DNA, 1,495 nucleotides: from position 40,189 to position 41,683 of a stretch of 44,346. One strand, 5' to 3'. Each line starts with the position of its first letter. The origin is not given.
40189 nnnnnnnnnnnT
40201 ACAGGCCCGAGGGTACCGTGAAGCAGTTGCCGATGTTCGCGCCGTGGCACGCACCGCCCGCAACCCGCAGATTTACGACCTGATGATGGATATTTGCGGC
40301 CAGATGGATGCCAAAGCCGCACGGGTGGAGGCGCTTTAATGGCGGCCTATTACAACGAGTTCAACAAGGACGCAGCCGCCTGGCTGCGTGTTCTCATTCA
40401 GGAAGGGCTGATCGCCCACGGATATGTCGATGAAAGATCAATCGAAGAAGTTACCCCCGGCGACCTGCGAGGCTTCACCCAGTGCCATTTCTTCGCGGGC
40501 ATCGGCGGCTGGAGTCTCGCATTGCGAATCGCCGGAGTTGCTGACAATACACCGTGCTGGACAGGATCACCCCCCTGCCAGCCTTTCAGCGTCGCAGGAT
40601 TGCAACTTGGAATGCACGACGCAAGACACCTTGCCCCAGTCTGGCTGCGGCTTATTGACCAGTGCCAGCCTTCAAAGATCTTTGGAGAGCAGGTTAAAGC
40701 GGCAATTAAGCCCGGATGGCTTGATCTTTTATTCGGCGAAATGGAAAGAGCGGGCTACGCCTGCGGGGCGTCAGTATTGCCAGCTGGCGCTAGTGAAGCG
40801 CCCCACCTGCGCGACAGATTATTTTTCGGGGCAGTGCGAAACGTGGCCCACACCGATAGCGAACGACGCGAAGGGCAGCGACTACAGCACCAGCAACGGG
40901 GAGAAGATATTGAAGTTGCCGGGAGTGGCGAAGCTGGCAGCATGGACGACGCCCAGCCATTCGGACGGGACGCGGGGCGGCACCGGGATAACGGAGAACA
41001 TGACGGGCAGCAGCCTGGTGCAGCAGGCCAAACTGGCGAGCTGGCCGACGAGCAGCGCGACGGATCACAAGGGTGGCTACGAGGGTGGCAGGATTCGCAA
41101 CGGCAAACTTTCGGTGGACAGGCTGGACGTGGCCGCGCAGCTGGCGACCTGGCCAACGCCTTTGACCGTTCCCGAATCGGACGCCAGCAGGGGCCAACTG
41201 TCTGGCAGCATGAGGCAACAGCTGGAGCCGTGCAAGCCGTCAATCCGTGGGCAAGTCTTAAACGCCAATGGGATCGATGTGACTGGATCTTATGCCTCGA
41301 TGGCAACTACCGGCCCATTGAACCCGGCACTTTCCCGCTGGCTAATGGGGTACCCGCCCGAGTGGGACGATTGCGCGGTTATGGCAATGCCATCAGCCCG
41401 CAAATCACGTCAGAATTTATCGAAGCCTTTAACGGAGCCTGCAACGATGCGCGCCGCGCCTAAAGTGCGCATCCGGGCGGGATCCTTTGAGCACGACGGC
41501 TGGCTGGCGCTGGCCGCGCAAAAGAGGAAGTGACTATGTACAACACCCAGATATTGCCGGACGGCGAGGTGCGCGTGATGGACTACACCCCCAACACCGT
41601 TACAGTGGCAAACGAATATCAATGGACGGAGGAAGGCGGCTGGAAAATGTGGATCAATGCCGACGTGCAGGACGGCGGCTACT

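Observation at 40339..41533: The cytosine-methyltransferase locus has two reading frames open over about 1 kb, and both carry methyltransferase motifs: recoding, phase-switchable specificity, or overprinted genes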

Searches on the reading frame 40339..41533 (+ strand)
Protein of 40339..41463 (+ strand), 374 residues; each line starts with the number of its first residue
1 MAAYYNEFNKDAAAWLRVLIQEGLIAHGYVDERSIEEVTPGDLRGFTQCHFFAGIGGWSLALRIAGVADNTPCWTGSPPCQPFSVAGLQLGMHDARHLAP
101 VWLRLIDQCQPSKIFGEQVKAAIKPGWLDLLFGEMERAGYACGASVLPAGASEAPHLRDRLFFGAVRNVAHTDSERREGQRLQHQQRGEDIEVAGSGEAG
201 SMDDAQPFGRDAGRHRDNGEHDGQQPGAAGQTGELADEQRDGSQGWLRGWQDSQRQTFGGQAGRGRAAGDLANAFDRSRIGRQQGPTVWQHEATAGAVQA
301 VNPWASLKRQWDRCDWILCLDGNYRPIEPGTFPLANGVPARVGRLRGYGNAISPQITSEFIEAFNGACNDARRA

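Call 3: search_protein_families(library=pfam, proteins=[window:40339-41463:+, window:40424-41533:+], max_evalue=1)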
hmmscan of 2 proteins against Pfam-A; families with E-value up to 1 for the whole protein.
window:40339-41463:+ (374 aa): 1 family
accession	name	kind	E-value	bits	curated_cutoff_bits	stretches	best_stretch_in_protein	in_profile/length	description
PF00145.23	DNA_methylase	-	4.7e-16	59.6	22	1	75-187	66-182/324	C-5 cytosine-specific DNA methylase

window:40424-41533:+ (369 aa): 0 families

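Call 11: search_protein_families(library=phrogs, proteins=[window:40339-41463:+, window:40424-41533:+], max_evalue=0.01)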
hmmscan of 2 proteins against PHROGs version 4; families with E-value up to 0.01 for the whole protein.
window:40339-41463:+ (374 aa): 4 families
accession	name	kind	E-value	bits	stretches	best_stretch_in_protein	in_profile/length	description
phrog_363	-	other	2.2e-71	241.7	1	1-371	9-319/327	DNA methyltransferase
phrog_116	-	other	6.7e-17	62.1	1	73-171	273-375/779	DNA methyltransferase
phrog_32758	-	other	5.3e-08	33.7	0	129-175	6-52/154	DNA methyltransferase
phrog_5999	-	other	0.00095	20.2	0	50-66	7-23/109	DNA methyltransferase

window:40424-41533:+ (369 aa): 3 families
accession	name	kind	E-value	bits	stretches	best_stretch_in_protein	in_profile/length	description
phrog_31772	-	other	1.9e-33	116.7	2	168-230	4-70/145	DNA methyltransferase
phrog_1008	-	other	1.1e-32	114.7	1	9-327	6-287/329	DNA methyltransferase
phrog_27243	-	unknown function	7.5e-07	30.1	0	171-248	29-100/248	-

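Call 12: search_protein_families(library=ncbifam, proteins=[window:40339-41463:+, window:40424-41533:+], max_evalue=0.1)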
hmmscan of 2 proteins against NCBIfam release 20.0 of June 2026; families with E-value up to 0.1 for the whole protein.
window:40339-41463:+ (374 aa): 1 family
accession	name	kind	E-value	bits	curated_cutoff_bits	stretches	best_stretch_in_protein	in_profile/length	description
TIGR00675.1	dcm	superfamily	5.8e-10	39.3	100.65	1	76-179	66-175/329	DNA (cytosine-5-)-methyltransferase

window:40424-41533:+ (369 aa): 0 families

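Call 14: find_homologous_proteins(query=window:40424-41533:+, max_evalue=0.001)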
Query window:40424-41533:+ (369 aa): 1573 proteins with E <= 0.001 among 8000 candidates; the best 120 are listed.
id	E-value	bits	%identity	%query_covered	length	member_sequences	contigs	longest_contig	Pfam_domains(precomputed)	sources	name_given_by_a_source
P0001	8.0e-174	596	68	99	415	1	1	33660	-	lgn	-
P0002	1.3e-132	461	75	62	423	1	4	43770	PF00145.24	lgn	-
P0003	2.2e-77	279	44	99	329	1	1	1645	-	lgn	-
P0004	9.2e-73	264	48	88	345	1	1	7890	-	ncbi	-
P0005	2.0e-70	256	51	45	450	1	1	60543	-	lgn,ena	-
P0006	1.6e-68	250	46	88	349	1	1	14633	-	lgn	-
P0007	1.8e-68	250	40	65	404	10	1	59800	-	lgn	-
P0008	8.9e-63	231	43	88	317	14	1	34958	-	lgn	-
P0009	3.5e-62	229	45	86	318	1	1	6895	-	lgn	-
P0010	5.3e-62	228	44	84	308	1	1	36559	-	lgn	-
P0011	7.1e-61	225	43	84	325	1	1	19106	-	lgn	-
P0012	8.6e-61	224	47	52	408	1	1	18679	-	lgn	-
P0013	1.2e-59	221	44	87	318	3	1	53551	-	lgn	-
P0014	2.1e-59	220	40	86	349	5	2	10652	-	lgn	-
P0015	1.0e-58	218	44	86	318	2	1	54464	-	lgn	-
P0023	2.9e-56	209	42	85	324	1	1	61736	-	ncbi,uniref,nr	ncbi:hypothetical protein [Cronobacter phage JC01]|uniref:Uncharacterized protein n=1 Tax=Cronobacte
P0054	3.7e-52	196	40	86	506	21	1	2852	-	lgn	-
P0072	3.2e-49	186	40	95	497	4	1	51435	PF05869.17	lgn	-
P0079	1.1e-48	184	36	86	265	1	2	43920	-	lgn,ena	-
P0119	5.8e-45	172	36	85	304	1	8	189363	-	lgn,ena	-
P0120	6.2e-45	172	40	65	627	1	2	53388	-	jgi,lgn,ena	jgi:hypothetical protein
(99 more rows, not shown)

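Call 16: find_encoding_contigs(protein=P0120, flank=3000, max_places=2)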
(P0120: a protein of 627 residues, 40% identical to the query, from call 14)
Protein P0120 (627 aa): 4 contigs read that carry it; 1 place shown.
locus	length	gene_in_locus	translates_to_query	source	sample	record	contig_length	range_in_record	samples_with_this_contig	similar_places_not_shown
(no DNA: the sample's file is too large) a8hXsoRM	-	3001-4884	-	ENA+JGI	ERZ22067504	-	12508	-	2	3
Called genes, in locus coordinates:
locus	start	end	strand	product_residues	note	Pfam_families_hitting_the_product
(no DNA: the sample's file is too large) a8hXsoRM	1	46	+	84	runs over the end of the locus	-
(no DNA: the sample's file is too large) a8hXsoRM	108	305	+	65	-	-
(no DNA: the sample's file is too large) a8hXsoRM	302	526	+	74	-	-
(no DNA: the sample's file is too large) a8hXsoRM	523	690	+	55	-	-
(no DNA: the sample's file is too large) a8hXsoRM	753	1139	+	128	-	-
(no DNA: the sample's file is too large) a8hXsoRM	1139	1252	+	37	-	-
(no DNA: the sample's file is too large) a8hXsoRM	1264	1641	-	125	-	-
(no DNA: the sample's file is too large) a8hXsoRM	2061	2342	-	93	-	-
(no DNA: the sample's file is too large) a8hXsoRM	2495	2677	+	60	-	-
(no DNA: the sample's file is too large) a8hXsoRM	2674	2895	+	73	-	-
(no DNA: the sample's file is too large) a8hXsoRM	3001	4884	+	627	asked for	-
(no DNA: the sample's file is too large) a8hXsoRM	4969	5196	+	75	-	-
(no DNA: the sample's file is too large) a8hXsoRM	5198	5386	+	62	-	-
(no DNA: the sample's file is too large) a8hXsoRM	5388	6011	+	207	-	PF10263:SprT-like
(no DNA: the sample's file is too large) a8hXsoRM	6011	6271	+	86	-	-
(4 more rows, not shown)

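Call 17: find_encoding_contigs(protein=P0119, flank=3000, max_places=2)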
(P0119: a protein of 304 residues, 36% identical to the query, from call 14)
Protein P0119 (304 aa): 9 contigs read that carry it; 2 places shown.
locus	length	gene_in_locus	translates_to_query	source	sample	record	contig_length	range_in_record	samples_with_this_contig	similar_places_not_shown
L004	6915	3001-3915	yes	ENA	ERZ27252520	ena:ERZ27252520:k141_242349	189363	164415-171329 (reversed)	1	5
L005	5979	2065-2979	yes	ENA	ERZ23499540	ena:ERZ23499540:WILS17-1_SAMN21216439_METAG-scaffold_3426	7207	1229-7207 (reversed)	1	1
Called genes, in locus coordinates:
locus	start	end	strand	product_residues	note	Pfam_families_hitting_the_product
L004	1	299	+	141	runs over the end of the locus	PF13560:HTH_31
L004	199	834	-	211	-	PF00583:Acetyltransf_1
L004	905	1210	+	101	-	-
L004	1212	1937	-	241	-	-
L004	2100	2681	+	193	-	-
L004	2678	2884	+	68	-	-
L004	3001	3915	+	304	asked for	-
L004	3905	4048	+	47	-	-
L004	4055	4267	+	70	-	-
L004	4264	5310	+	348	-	PF00589:Phage_integrase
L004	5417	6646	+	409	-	PF16289:PIN_12 (weak), PF18476:PIN_8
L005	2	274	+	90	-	?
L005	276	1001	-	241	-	-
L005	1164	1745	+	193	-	-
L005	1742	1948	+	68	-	-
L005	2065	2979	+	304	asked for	-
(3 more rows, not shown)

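Call 30: search_solved_structures(query=window:40424-41533:+, max_evalue=10, show_alignments=2)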
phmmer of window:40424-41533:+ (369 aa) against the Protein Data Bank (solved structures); distinct sequences matched with E-value up to 10: 0.

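Call 31: search_solved_structures(query=window:40339-41463:+, max_evalue=0.01, show_alignments=1)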
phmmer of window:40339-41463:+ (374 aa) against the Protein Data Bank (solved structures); distinct sequences matched with E-value up to 0.01: 11.
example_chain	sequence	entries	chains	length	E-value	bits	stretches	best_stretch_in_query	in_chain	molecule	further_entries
2i9k_A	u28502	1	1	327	1.3e-05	27.7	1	78-169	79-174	Modification methylase HhaI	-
1svu_A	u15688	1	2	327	4.7e-05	25.8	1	78-169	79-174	Modification methylase HhaI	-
1fjx_A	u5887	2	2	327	4.9e-05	25.7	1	78-169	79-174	HHAI DNA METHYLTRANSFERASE | MODIFICATION METHYLASE HHAI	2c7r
10mh_A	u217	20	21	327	4.9e-05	25.7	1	78-169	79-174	PROTEIN (CYTOSINE-SPECIFIC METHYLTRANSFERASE HHAI) | HaeIII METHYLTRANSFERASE | Modification methylase HhaI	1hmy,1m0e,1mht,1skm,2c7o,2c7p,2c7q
2uyh_A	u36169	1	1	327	9.4e-05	24.8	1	78-169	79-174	MODIFICATION METHYLASE HHAI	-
2zcj_A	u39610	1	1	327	0.00013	24.4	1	78-169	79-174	Modification methylase HhaI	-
2uz4_A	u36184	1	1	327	0.00024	23.5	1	78-169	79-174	MODIFICATION METHYLASE HHAI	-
2uyc_A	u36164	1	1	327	0.00024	23.5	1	78-169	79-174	MODIFICATION METHYLASE HHAI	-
2z6q_A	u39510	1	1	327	0.00032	23.1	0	78-169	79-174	Modification methylase HhaI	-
2z6u_A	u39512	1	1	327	0.00033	23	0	78-169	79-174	Modification methylase HhaI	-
2z6a_A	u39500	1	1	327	0.00079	21.8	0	78-169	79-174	Modification methylase HhaI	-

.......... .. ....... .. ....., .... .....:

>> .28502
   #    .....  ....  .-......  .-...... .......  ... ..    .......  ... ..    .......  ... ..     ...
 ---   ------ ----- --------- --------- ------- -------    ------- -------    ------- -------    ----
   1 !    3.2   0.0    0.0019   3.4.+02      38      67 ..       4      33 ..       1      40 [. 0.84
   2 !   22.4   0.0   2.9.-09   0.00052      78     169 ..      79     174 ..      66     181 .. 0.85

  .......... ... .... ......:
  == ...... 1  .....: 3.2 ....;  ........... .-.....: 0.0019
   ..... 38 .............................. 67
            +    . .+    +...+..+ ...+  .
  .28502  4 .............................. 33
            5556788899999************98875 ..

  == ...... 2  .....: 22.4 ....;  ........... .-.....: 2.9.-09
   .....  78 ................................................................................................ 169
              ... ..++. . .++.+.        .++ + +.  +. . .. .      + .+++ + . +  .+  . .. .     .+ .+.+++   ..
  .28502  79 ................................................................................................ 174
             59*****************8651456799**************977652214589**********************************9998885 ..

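Call 36: find_homologous_proteins(query=window:40339-41463:+, max_evalue=0.001)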
Query window:40339-41463:+ (374 aa): 7950 proteins with E <= 0.001 among 8000 candidates; the best 120 are listed.
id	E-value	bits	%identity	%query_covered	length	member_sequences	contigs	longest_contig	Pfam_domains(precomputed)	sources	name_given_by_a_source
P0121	1.9e-257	872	100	100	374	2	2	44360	PF00145.24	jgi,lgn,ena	-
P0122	5.7e-216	735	79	100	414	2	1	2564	PF00145.24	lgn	-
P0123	4.3e-200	683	72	100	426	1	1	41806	PF00145.24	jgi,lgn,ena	-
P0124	2.3e-192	657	72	100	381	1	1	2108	PF00145.24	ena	-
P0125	9.0e-186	636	72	100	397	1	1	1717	PF00145.24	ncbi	-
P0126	2.0e-174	598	74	98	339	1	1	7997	PF00145.24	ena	-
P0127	1.8e-166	572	67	100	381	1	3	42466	PF00145.24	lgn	-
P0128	1.2e-120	421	56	99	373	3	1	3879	PF00145.24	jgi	jgi:DNA (cytosine-5)-methyltransferase 1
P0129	6.3e-112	393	55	100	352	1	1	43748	PF00145.24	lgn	-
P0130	7.5e-107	376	54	100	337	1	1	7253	PF00145.24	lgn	-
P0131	1.1e-105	372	52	98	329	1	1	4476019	PF00145.24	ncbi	ncbi:DNA cytosine methyltransferase [Pantoea ananatis]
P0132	1.4e-102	362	49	97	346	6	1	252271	PF00145.24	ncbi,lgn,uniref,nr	ncbi:DNA cytosine methyltransferase [Tatumella sp. JGM118]|uniref:DNA cytosine methyltransferase n=1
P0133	3.1e-102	361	53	98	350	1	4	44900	PF00145.24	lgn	-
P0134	3.6e-102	360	51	98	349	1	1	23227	PF00145.24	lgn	-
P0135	7.0e-102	360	51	98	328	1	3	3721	PF00145.24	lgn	-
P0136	9.2e-102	359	49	99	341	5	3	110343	PF00145.24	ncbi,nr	ncbi:DNA cytosine methyltransferase [Salmonella enterica subsp. enterica serovar Poona]|nr:DNA cytos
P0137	2.6e-101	358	49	99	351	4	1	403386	PF00145.24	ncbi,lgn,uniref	ncbi:DNA cytosine methyltransferase [Pantoea ananatis]|uniref:DNA cytosine methyltransferase n=1 Tax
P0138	2.9e-101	358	52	99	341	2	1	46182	PF00145.24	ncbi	-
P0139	4.3e-101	357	51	98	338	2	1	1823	PF00145.24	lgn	-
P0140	5.4e-101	357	50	97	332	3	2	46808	PF00145.24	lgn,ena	-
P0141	6.4e-101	356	52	98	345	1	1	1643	PF00145.24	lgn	-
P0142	9.3e-101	356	50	99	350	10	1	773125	PF00145.24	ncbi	ncbi:DNA cytosine methyltransferase [Pantoea ananatis]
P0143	1.1e-100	356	50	98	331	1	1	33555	PF00145.24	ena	-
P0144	2.5e-100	354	50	98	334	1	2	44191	PF00145.24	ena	-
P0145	2.7e-100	354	51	99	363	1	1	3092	PF00145.24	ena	-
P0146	5.9e-100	353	52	98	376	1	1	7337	PF00145.24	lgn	-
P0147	8.7e-100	353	52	99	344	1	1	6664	PF00145.24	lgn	-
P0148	1.0e-99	352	67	47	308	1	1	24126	PF00145.24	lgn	-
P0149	1.0e-99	352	49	99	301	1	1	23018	PF00145.24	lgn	-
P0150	1.1e-99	352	48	99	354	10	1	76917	PF00145.24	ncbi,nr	ncbi:DNA cytosine methyltransferase [Salmonella enterica subsp. enterica serovar Kottbus]|nr:DNA cyt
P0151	1.2e-99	352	50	98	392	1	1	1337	PF00145.24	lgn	-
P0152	2.1e-99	351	50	97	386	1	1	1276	PF00145.24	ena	-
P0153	7.8e-99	349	50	97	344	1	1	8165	PF00145.24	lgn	-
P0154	1.0e-98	349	50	97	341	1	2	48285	PF00145.24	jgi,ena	jgi:DNA (cytosine-5)-methyltransferase 1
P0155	1.3e-98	349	50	98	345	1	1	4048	PF00145.24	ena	-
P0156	1.3e-98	349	59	57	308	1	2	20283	PF00145.24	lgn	-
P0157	1.5e-98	349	48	99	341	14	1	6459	PF00145.24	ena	-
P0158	1.6e-98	348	52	97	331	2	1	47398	PF00145.24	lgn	-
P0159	2.3e-98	348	52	97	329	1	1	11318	PF00145.24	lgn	-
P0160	3.4e-98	347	48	99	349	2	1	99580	PF00145.24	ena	-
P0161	3.6e-98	347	49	97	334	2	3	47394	PF00145.24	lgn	-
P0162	4.8e-98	347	59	59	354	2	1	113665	PF00145.24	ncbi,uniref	ncbi:DNA cytosine methyltransferase [Tatumella sp. UCD-D_suzukii]|uniref:DNA cytosine methyltransfer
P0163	5.5e-98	347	51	98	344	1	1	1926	PF00145.24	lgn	-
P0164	6.1e-98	347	50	98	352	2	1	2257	PF00145.24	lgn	-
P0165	6.3e-98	347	49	98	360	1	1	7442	PF00145.24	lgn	-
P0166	7.6e-98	346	51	97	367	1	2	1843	PF00145.24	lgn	-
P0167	9.3e-98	346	51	97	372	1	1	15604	PF00145.24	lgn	-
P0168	1.1e-97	346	50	98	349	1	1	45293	PF00145.24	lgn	-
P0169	1.2e-97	346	48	99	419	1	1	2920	PF00145.24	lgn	-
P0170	1.6e-97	345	48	98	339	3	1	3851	PF00145.24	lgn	-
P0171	1.9e-97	345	47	99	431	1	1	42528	PF00145.24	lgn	-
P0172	2.9e-97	344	50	98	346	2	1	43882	PF00145.24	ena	-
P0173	3.2e-97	344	48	97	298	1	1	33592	PF00145.24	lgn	-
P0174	3.4e-97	344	49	97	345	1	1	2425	PF00145.24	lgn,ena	-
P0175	3.4e-97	344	48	99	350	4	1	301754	PF00145.24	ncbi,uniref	ncbi:DNA cytosine methyltransferase [Klebsiella pneumoniae]|uniref:DNA cytosine methyltransferase n=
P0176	3.6e-97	344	51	98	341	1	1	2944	PF00145.24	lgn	-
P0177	4.2e-97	344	46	97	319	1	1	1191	PF00145.24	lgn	-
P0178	5.1e-97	344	51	97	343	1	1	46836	PF00145.24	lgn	-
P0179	5.3e-97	343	62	54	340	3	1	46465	PF00145.24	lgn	-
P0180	5.7e-97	343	51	98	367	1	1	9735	PF00145.24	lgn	-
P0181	6.8e-97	343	49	97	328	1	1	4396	PF00145.24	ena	-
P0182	1.0e-96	343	47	98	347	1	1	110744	PF00145.24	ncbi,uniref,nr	ncbi:DNA cytosine methyltransferase [Pantoea ananatis]|uniref:DNA cytosine methyltransferase n=1 Tax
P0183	1.1e-96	342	50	97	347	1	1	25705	PF00145.24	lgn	-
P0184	1.1e-96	342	50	98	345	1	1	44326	PF00145.24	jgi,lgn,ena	-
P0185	1.2e-96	342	51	97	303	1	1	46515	PF00145.24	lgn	-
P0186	1.4e-96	342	48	97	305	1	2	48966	PF00145.24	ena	-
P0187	1.5e-96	342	48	99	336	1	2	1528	PF00145.24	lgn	-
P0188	2.1e-96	341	49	97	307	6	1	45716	PF00145.24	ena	-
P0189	2.1e-96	341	49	97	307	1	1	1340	PF00145.24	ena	-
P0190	2.3e-96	341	49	97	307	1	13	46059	PF00145.24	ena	-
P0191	2.4e-96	341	47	97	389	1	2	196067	PF00145.24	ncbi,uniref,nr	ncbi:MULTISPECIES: DNA cytosine methyltransferase [unclassified Tatumella]|uniref:DNA cytosine methy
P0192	2.6e-96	341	48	99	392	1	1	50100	PF00145.24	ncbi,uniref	ncbi:DNA cytosine methyltransferase [Rosenbergiella epipactidis]|uniref:DNA cytosine methyltransfera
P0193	2.8e-96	341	50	99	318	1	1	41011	PF00145.24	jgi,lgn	-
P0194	3.2e-96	341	48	99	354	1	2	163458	PF00145.24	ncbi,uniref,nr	ncbi:DNA cytosine methyltransferase [Enterobacter cloacae complex sp. 419I3]|uniref:DNA cytosine met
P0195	3.4e-96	341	51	98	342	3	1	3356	PF00145.24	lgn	-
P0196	3.4e-96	341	47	98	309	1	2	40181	PF00145.24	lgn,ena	-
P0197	3.5e-96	341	49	97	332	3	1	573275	PF00145.24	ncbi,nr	nr:DNA cytosine methyltransferase [Rosenbergiella collisarenosi]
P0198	4.2e-96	341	50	97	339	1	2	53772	PF00145.24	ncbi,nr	ncbi:hypothetical protein AI29_00630 [bacteria symbiont BFo2 of Frankliniella occidentalis]|nr:hypot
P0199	4.2e-96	341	51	97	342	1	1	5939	PF00145.24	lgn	-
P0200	4.3e-96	340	51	97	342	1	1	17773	PF00145.24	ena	-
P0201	4.6e-96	340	49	99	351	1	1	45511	PF00145.24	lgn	-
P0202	4.7e-96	340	49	99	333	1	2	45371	PF00145.24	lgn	-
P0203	4.8e-96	340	48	97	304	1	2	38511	PF00145.24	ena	-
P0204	5.3e-96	340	64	50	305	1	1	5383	PF00145.24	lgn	-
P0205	5.9e-96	340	51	98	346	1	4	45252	PF00145.24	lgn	-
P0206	6.0e-96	340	47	97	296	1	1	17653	PF00145.24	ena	-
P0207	7.5e-96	340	49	99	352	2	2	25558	PF00145.24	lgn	-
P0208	7.5e-96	340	48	97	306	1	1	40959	PF00145.24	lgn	-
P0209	8.0e-96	340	51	98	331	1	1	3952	PF00145.24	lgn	-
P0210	8.8e-96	339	51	97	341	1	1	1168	PF00145.24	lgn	-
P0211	9.9e-96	339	50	97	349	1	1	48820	PF00145.24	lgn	-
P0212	1.0e-95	339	72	43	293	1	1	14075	PF00145.24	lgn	-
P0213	1.1e-95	339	51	98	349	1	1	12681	PF00145.24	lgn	-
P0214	1.3e-95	339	49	99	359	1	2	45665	PF00145.24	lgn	-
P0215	1.3e-95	339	51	97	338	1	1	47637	PF00145.24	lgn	-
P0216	1.3e-95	339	47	98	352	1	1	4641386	PF00145.24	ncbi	ncbi:DNA cytosine methyltransferase [Pantoea ananatis]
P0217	1.4e-95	339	49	97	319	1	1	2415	PF00145.24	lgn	-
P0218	1.4e-95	339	47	97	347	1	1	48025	PF00145.24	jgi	jgi:DNA (cytosine-5)-methyltransferase 1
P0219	1.7e-95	339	49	97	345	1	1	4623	PF00145.24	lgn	-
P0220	2.0e-95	338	48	97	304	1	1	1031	PF00145.24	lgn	-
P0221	2.1e-95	338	57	55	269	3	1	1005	PF00145.24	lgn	-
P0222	2.1e-95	338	50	99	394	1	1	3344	PF00145.24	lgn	-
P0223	2.3e-95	338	47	97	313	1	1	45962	PF00145.24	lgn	-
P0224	2.4e-95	338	48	98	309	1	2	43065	PF00145.24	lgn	-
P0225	2.5e-95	338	50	97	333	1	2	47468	PF00145.24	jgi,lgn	-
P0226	2.7e-95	338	49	97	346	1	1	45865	PF00145.24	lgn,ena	-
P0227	3.0e-95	338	48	97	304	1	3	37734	PF00145.24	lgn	-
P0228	3.5e-95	337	46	99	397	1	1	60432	PF00145.24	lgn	-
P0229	3.7e-95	337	48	97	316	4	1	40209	PF00145.24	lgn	-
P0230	3.7e-95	337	54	61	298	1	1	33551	PF00145.24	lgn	-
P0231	3.9e-95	337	50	98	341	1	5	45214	PF00145.24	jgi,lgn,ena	-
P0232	4.7e-95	337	47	97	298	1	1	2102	PF00145.24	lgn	-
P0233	5.6e-95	337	49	97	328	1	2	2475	PF00145.24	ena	-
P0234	5.8e-95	337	51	97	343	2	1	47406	PF00145.24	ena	-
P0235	5.8e-95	337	48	97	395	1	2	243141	PF00145.24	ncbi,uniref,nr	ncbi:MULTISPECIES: DNA cytosine methyltransferase [unclassified Tatumella]|uniref:DNA cytosine methy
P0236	6.8e-95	337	49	99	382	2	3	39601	PF00145.24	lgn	-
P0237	6.8e-95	337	47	97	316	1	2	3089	PF00145.24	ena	-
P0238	8.3e-95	336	49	98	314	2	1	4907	PF00145.24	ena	-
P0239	8.4e-95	336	49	98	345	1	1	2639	PF00145.24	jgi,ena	-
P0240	8.6e-95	336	48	97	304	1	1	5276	PF00145.24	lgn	-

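Call 39: predict_structure(alignment_id=A1)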
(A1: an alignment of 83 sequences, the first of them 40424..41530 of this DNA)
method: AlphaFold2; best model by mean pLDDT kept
length: 369 residues; sequences in the alignment: 83
mean_pLDDT: 58.9   pTM: 0.26
mean pLDDT of the five models: 58.9, 56.1, 56.0, 53.4, 52.5
residues with pLDDT >= 90: 19; 70-90: 61; 50-70: 174; < 50: 115
segments of 3 or more residues with pLDDT < 50: 1-3, 20-73, 75-77, 136-139, 270-278, 288-296, 322-329, 354-356, 367-369
pLDDT, mean of each block of 10 residues (from residue 1): 53 51 40 38 41 41 42 49 70 61 85 95 73 50 68 89 83 61 58 66 60 54 70 63 52 59 62 49 52 51 76 66 48 52 52 50 49
secondary structure, 60 per line:
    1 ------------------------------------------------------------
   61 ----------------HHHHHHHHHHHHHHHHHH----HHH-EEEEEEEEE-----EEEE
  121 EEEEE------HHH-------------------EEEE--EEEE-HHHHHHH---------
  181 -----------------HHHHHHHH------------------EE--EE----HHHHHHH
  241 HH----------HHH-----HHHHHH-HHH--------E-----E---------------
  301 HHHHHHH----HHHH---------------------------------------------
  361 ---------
elements in order: H77-94 E103-111 E117-125 E154-157 E160-163 H165-171 H198-205 H234-242 H261-266 H301-307 H312-315
